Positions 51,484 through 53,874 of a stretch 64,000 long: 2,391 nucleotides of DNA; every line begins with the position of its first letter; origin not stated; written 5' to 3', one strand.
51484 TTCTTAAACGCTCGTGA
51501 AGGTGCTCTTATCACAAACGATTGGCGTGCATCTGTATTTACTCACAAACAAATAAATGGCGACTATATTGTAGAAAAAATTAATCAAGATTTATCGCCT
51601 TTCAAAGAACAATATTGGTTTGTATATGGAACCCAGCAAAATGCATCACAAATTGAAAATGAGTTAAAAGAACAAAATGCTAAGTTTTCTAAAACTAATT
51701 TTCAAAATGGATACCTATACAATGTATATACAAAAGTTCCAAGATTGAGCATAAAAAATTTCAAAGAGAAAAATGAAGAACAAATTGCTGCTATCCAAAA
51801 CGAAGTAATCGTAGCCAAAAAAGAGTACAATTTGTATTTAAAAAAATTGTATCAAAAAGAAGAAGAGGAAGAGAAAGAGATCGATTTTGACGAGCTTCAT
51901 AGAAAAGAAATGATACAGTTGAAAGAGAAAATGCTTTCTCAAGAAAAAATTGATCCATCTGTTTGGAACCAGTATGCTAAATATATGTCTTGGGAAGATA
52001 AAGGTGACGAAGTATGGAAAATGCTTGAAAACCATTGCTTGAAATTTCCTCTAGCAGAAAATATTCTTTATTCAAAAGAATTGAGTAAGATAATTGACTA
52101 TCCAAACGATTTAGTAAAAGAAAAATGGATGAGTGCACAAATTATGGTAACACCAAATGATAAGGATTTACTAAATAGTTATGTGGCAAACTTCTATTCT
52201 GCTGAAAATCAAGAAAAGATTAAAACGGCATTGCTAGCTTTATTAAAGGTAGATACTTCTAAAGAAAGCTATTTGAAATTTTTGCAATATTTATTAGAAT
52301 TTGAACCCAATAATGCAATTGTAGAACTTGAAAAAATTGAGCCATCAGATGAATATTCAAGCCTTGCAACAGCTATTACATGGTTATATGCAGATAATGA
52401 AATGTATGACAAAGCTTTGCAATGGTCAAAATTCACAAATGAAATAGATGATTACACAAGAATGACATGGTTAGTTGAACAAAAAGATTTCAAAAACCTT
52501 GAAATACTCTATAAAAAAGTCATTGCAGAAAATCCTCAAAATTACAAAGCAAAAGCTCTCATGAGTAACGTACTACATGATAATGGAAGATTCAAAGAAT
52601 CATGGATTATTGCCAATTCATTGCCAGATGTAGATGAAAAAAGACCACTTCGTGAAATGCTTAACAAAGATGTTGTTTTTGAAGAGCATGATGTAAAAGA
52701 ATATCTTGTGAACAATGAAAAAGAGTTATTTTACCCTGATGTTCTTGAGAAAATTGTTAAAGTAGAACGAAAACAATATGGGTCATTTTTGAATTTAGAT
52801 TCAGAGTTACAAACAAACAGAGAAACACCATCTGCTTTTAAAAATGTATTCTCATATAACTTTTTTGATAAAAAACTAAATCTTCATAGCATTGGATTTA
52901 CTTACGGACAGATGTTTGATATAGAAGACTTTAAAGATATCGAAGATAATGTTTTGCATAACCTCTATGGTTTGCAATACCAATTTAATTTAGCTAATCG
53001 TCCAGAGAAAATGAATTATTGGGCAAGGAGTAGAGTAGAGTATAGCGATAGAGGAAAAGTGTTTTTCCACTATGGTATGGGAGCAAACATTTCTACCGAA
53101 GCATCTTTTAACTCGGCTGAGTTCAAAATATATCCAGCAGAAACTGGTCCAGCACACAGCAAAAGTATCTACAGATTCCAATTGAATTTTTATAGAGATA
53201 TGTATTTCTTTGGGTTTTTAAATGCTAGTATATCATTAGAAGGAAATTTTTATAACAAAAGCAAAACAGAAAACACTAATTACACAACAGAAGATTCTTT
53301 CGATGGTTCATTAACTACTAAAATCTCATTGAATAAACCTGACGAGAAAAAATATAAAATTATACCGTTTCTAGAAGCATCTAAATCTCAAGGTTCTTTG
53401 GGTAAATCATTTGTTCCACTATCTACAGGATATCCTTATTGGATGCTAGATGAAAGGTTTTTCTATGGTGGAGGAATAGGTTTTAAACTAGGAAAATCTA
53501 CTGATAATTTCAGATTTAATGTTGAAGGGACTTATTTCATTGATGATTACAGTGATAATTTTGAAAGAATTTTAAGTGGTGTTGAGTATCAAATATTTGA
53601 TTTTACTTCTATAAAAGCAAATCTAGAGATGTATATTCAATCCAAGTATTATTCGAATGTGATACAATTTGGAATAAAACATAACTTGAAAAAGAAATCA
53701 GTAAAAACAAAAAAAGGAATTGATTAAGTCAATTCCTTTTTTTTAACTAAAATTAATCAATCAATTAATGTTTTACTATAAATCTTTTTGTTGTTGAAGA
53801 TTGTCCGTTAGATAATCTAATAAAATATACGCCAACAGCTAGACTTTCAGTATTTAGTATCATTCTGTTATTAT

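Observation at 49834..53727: Giant lipoprotein fusing a PelA-type deacetylase module to a PelB-like TPR + porin export scaffold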

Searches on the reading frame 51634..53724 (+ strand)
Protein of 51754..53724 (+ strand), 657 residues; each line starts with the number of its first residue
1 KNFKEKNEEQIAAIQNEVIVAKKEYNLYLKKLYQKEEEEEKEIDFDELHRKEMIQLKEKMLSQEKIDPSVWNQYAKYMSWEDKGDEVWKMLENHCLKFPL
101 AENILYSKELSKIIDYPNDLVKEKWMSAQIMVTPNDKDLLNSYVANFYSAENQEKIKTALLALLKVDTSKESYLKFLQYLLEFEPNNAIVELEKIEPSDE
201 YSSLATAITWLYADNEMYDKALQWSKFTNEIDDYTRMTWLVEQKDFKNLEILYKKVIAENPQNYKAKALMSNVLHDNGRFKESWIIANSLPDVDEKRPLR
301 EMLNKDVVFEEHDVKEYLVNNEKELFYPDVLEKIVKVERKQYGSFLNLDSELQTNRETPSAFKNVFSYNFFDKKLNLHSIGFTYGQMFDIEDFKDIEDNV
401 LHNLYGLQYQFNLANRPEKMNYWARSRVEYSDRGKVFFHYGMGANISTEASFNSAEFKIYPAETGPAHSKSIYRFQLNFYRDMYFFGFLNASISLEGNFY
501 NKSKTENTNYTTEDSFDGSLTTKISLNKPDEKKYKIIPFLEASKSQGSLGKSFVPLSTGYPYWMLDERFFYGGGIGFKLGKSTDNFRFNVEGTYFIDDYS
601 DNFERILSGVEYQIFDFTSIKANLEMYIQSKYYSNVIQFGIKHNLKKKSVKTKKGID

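Call 22: find_related_loci(query=A1, collection=genome_contigs, flank=10000)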
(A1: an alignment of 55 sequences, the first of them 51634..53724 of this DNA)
Query A1 (697 aa) in genome_contigs; peptide patterns used: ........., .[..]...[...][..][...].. (x = any residue, [..] = any of these).
234 stretches matched a pattern; 190 encode a relative of the query (tblastn E <= 1e-3); the best 80 are kept; 80 distinct loci.
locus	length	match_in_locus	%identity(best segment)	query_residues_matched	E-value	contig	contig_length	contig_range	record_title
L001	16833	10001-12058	91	1-685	0e+0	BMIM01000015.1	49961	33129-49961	Flavobacterium lutivivi CGMCC 1.15347 DNA, sequence15, whole genome shotgun sequence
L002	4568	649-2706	56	2-685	0e+0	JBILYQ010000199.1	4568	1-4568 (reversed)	MAG: Flavobacterium sp. isolate ME2019-02-15D0_3300044639_group8_bin93 Rohwer_bin921_scaffold_18555_c1, whole genome sho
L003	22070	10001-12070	53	2-691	0e+0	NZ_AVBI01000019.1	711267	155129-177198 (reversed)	Flavobacterium cauense R2A-7 FCR2A7T_19, whole genome shotgun sequence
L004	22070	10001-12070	53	2-691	0e+0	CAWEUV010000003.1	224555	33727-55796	MAG: uncultured Flavobacteriaceae bacterium isolate MFD05674.bin.1.135 genome assembly, contig: contig_45926, whole geno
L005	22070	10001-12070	54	2-691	0e+0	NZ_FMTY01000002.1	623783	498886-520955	Flavobacterium saliperosum strain CGMCC 1.3801, whole genome shotgun sequence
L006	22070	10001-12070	51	3-691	0e+0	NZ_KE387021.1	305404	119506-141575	Flavobacterium suncheonense GH29-5 = DSM 17707 G498DRAFT_scaffold00004.4, whole genome shotgun sequence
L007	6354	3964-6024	50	1-688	0e+0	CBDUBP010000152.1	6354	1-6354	MAG TPA_asm: uncultured bacterium isolate ERR2431955_binner23_Refined_84 genome assembly, contig: ERZ23878311.10582, who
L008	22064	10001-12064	49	1-688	0e+0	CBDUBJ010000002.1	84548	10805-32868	MAG TPA_asm: uncultured bacterium isolate ERR2431955_binner12_Refined_69 genome assembly, contig: ERZ23878311.88, whole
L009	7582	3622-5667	50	4-685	0e+0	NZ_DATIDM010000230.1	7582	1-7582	MAG: Flavobacterium sp. isolate SMAG_U16343 k141_8324, whole genome shotgun sequence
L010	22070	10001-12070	50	2-691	0e+0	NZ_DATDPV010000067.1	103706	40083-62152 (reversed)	MAG: Flavobacterium sp. isolate SMAG_U7930 k141_730049, whole genome shotgun sequence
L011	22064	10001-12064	49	4-691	0e+0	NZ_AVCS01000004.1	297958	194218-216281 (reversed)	Flavobacterium enshiense DK69 FEDK69T_4, whole genome shotgun sequence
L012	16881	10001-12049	50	2-681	0e+0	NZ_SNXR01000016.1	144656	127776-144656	Flavobacterium dankookense strain DSM 25687 Ga0131251_106, whole genome shotgun sequence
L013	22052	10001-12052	50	3-685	0e+0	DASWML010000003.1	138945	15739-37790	MAG TPA_asm: Flavobacterium sp. isolate SMAG_U3386 k141_398110, whole genome shotgun sequence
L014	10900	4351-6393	50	2-685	0e+0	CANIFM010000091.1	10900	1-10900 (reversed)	MAG: Bacteroidetes bacterium isolate Jr-23apr18-44 genome assembly, contig: Jr-23apr18-C3659, whole genome shotgun seque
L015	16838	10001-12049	50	2-681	0e+0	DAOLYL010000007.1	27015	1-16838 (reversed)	MAG TPA_asm: Flavobacterium sp. isolate AMR_MDS_5185 NODE_755_length_27015_cov_9.850890, whole genome shotgun sequence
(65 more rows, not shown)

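Call 25: predict_structure(alignment_id=A1)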
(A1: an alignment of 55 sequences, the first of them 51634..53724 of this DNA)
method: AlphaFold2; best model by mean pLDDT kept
length: 697 residues; sequences in the alignment: 55
mean_pLDDT: 87.9   pTM: 0.63
mean pLDDT of the five models: 87.9, 87.5, 83.9, 83.6, 82.1
residues with pLDDT >= 90: 395; 70-90: 246; 50-70: 43; < 50: 13
segments of 3 or more residues with pLDDT < 50: 78-82, 693-697
pLDDT, mean of each block of 10 residues (from residue 1): 78 84 81 77 58 74 80 53 63 86 88 89 88 90 90 89 90 87 85 86 86 90 92 91 94 94 93 95 95 95 95 95 96 94 95 92 95 92 95 87 97 95 94 84 97 92 97 95 93 96 88 95 91 95 76 90 92 94 91 66 79 96 92 93 93 93 91 85 85 43
secondary structure, 60 per line:
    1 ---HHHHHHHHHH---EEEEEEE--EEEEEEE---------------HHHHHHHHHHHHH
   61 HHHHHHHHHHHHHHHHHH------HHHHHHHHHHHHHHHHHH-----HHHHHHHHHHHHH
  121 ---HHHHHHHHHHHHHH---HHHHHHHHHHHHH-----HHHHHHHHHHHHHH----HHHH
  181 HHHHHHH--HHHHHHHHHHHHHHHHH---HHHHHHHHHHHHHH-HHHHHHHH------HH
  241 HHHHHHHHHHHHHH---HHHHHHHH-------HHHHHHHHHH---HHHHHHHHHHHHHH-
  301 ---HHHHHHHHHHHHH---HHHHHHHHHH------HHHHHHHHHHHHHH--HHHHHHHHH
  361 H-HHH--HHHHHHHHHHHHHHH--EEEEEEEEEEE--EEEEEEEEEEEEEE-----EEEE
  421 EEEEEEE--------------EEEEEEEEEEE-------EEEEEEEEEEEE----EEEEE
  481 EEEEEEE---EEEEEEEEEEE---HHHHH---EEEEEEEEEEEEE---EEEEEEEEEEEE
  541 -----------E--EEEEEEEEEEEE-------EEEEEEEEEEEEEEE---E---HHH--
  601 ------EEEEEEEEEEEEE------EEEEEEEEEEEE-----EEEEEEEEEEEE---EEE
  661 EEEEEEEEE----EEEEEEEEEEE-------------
elements in order (helices of 4 or more, strands of 3 or more residues): H4-13 E17-23 E26-32 H48-78 H85-102 H108-120 H124-137 H141-153 H159-172 H177-187 H190-206 H210-223 H225-232 H239-254 H258-265 H273-282 H286-299 H304-316 H320-329 H336-349 H352-361 H368-382 E385-395 E398-411 E417-427 E442-452 E460-471 E476-487 E491-501 H505-509 E513-525 E529-540 E555-566 E574-588 E607-619 E626-637 E643-654 E658-669 E674-684

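Call 28: fold_search(model_id=the predicted structure, library=pdb)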
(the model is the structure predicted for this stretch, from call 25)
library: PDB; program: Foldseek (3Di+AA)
matches with E <= 10: 1152; with E <= 0.001: 161
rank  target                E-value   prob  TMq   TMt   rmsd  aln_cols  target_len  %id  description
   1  9b8a                  8.6e-12  1.00  0.34  0.42  24.3       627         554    8  Cryo-EM structure of E. coli cellulose synthase subunit C (released 2025-02-19)
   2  6tzk                  7.1e-09  1.00  0.35  0.52   8.8       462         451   10  Bacterial cellulose synthase outermembrane channel BcsC with terminal TPR repeat (released 2019-10-23)
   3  4y25                  3.5e-08  1.00  0.33  0.73   4.3       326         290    8  Bacterial polysaccharide outer membrane secretin (released 2016-03-16)
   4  9h80_M                4.8e-08  1.00  0.32  0.52  12.1       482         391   12  Structure of the outer membrane exopolysaccharide transporter PelBC (released 2025-06-11)
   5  2f1c                  6.4e-06  1.00  0.24  0.52  11.8       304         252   10  Crystal structure of the monomeric porin OmpG (released 2006-06-27)
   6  3brz                  1.1e-05  1.00  0.23  0.35  13.7       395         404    9  Crystal structure of the Pseudomonas putida toluene transporter TodX (released 2008-06-10)
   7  2wvp                  1.2e-05  1.00  0.23  0.50  12.1       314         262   10  Synthetically modified OmpG (released 2010-07-14)
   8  6z34                  1.6e-05  1.00  0.23  0.37  14.9       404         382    9  CymD monoaromatic hydrocarbon channel (released 2020-11-04)
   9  7q5c                  3.1e-05  1.00  0.22  0.48  12.4       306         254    9  Crystal structure of OmpG in space group 96 (released 2022-11-16)
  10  3bry_A                3.1e-05  1.00  0.23  0.36  14.0       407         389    9  Crystal structure of the Ralstonia pickettii toluene transporter TbuX (released 2008-06-10)
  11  4foz                  3.6e-05  1.00  0.23  0.37  10.7       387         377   10  Crystal Structure of OccD1 (OprD) Y282R/D307H (released 2013-03-13)
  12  5dl6                  3.6e-05  1.00  0.23  0.34  10.8       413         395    9  Crystal structure of Acinetobacter baumannii OccAB2 (released 2016-02-03)
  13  1t16_A                3.6e-05  1.00  0.19  0.27  14.6       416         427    6  Crystal structure of the bacterial fatty acid transporter FadL from Escherichia coli (released 2004-06-15)
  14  5dl5                  4.2e-05  1.00  0.25  0.37   9.5       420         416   10  Crystal structure of Acinetobacter baumannii OccAB1 (released 2016-02-03)
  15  3wi5                  4.4e-05  1.00  0.19  0.33  14.6       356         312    9  Crystal structure of the Loop 7 mutant PorB from Neisseria meningitidis serogroup B (released 2014-01-01)
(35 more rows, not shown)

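Call 29: search_solved_structures(query=A1, max_evalue=10, show_alignments=0)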
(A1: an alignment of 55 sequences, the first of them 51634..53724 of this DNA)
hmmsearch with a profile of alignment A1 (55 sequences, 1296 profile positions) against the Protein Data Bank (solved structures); distinct sequences matched with E-value up to 10: 5.
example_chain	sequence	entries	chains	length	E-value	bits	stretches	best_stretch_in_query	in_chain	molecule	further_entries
9zau_A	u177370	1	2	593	2.9e-59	204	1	41-510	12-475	Predicted membrane protein, putative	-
2dfh_A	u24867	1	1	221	0.3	11.8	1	888-950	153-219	Ribonuclease HII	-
7rqf_A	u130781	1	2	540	0.32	11.8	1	720-786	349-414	TPR repeat-containing protein PA4667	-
8sxe_C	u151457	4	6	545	0.36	11.6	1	720-786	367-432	TPR repeat-containing protein PA4667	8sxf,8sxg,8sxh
3v7q_A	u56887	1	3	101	1.1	10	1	75-128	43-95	Probable ribosomal protein ylxQ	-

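Call 39: search_protein_families(library=pfam, proteins=[window:51754-53724:+], max_evalue=10)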
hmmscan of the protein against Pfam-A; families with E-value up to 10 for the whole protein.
window:51754-53724:+ (657 aa): 2 families
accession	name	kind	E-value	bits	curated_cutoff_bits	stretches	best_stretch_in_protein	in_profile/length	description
PF14559.12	TPR_19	-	0.003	18.3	25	1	252-296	13-57/68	Tetratricopeptide repeat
PF13431.12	TPR_17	-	0.034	14.9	24.4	1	252-282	1-31/34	Tetratricopeptide repeat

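Call 52: search_protein_representatives(alignment_id=A3)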
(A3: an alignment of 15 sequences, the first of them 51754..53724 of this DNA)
Query: 15 sequences, 652 profile positions. Proteins with E-value up to 0.001 (for the whole library): 145; up to 1e-10: 111; up to 1e-30: 72. The best 145 are listed.
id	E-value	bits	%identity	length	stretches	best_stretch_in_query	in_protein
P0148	3.4e-266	901.2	-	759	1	2-651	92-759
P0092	2.2e-265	898.5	-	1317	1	2-651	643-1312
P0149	5.2e-162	557.0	-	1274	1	45-646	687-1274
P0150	3.7e-160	550.9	-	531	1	1-402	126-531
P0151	2.5e-154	531.6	-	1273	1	14-646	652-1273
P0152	2.5e-139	482.0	-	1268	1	16-644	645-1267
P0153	1.2e-134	466.6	-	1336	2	172-645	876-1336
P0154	9.1e-134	463.7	-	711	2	169-646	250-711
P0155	1.1e-133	463.5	-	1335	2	174-646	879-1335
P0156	1.1e-125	437.0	-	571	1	62-643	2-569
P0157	1.7e-123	429.7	-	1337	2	173-645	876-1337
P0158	3.8e-121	422.0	-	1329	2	170-646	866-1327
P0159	2.1e-120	419.5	-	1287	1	44-649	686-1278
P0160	5.1e-120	418.2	-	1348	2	172-649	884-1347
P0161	5.8e-118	411.5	-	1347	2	172-647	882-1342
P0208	1.7e-41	158.8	-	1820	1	75-592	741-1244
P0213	2.7e-37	145.0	-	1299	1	22-648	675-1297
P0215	1.3e-34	136.1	-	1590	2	51-645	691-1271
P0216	1.4e-34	136.0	-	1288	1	50-647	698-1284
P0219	1.3e-29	119.5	-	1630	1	51-648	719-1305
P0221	2.6e-29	118.5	-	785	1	52-644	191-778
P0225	7.5e-26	107.1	-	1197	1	78-645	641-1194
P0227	2.1e-24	102.3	-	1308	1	48-650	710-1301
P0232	7.9e-21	90.5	-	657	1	75-647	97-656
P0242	1.4e-14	69.9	-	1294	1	50-647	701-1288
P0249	1.5e-12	63.2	-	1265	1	46-644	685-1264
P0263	2.1e-09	52.8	-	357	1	299-647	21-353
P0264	2.1e-09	52.8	-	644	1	312-648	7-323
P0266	7.4e-09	51.0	-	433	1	303-649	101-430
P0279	2.2e-05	39.5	-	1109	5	48-284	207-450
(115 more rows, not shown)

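Call 53: search_protein_families(library=pfam, proteins=[P0208, P0215, P0219, P0227, P0232, P0221, P0264, P0266, P0263], max_evalue=0.001)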
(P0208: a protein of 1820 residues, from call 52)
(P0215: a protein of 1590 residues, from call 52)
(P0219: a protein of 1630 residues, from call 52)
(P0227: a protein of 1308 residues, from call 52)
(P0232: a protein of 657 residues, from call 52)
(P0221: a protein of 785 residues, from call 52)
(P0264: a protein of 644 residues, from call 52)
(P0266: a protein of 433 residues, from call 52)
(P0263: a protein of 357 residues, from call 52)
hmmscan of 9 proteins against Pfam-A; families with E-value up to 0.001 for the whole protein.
P0208 (1820 aa): 3 families
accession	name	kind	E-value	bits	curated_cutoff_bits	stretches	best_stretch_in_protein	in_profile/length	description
PF09960.14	DUF2194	-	5.1e-64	217.1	30.4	1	40-572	29-545/582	Uncharacterised protein conserved in bacteria (DUF2194)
PF05036.18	SPOR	-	4.9e-21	75.3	21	2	1444-1509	2-69/76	SPOR domain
PF13620.12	CarboxypepD_reg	-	3.7e-05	24.4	32.3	0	1645-1683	14-52/82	Carboxypeptidase regulatory-like domain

P0215 (1590 aa): 2 families
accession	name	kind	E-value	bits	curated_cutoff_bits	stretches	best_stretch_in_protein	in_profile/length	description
PF09960.14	DUF2194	-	1.1e-66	225.9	30.4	1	42-575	46-562/582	Uncharacterised protein conserved in bacteria (DUF2194)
PF23194.1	NOMO_5th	-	1e-05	26.3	27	1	1326-1402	4-85/89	NOMO fifth transthyretin-like domain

P0219 (1630 aa): 2 families
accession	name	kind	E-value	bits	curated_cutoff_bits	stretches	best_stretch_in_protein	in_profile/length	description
PF09960.14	DUF2194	-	9.5e-60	203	30.4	1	216-604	200-561/582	Uncharacterised protein conserved in bacteria (DUF2194)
PF10096.14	DUF2334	-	6.8e-07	29.5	26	1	360-501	60-190/203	Uncharacterized protein conserved in bacteria (DUF2334)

P0227 (1308 aa): 1 family
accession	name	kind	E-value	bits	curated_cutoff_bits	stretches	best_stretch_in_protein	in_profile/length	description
PF09960.14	DUF2194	-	4.9e-63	213.8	30.4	1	40-558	40-542/582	Uncharacterised protein conserved in bacteria (DUF2194)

P0232 (657 aa): 0 families

P0221 (785 aa): 0 families

P0264 (644 aa): 0 families

P0266 (433 aa): 0 families

P0263 (357 aa): 0 families

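Call 55: list_cluster_members(proteins=[P0208, P0215, P0219, P0227, P0232, P0221, P0213, P0242, P0249, P0225])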
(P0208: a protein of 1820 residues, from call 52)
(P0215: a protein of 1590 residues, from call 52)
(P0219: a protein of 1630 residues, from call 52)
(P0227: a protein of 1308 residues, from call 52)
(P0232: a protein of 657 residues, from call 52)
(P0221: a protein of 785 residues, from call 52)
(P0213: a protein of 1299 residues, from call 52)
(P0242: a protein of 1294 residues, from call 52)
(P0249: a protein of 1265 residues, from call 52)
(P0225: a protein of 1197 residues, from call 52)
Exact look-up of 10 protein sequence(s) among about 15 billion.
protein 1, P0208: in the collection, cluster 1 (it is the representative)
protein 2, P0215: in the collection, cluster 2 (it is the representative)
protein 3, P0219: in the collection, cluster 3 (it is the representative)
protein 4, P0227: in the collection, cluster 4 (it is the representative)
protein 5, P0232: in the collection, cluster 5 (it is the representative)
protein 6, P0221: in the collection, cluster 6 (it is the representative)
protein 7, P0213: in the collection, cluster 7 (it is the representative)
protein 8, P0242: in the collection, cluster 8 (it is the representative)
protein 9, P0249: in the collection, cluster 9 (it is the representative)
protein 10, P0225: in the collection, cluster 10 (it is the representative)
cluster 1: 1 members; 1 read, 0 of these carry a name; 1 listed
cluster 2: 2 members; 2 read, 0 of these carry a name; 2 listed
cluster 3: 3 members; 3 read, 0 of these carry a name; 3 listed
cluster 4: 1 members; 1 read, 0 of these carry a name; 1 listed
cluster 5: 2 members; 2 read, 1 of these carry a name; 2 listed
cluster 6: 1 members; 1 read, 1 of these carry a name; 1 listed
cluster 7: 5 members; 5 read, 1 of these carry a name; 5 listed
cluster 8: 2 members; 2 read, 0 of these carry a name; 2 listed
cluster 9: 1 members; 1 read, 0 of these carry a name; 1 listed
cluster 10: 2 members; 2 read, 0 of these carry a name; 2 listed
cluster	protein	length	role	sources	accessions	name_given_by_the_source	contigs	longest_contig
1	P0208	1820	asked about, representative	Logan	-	-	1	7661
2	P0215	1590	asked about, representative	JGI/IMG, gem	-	-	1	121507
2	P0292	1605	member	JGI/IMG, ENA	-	-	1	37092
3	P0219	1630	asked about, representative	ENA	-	-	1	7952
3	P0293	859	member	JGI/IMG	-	-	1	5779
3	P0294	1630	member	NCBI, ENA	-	-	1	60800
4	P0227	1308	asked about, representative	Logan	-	-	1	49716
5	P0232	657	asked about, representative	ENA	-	-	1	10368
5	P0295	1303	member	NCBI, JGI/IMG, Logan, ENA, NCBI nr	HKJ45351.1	MAG TPA: DUF2194 domain-containing protein [Balneolales bacterium] | DUF2194 domain-containing protein [Balneolales bacterium]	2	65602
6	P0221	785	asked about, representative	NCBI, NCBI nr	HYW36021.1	MAG TPA: hypothetical protein VE868_11475, partial [Balneolaceae bacterium] | hypothetical protein [Balneolaceae bacterium]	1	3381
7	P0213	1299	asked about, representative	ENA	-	-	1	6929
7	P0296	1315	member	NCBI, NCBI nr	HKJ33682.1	MAG TPA: DUF2194 domain-containing protein [Balneolales bacterium] | DUF2194 domain-containing protein [Balneolales bacterium]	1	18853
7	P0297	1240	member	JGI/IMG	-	-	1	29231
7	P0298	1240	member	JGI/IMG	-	-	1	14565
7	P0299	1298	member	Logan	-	-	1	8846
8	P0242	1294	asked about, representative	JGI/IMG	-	-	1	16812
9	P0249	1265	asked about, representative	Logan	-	-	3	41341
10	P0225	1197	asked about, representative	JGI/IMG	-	-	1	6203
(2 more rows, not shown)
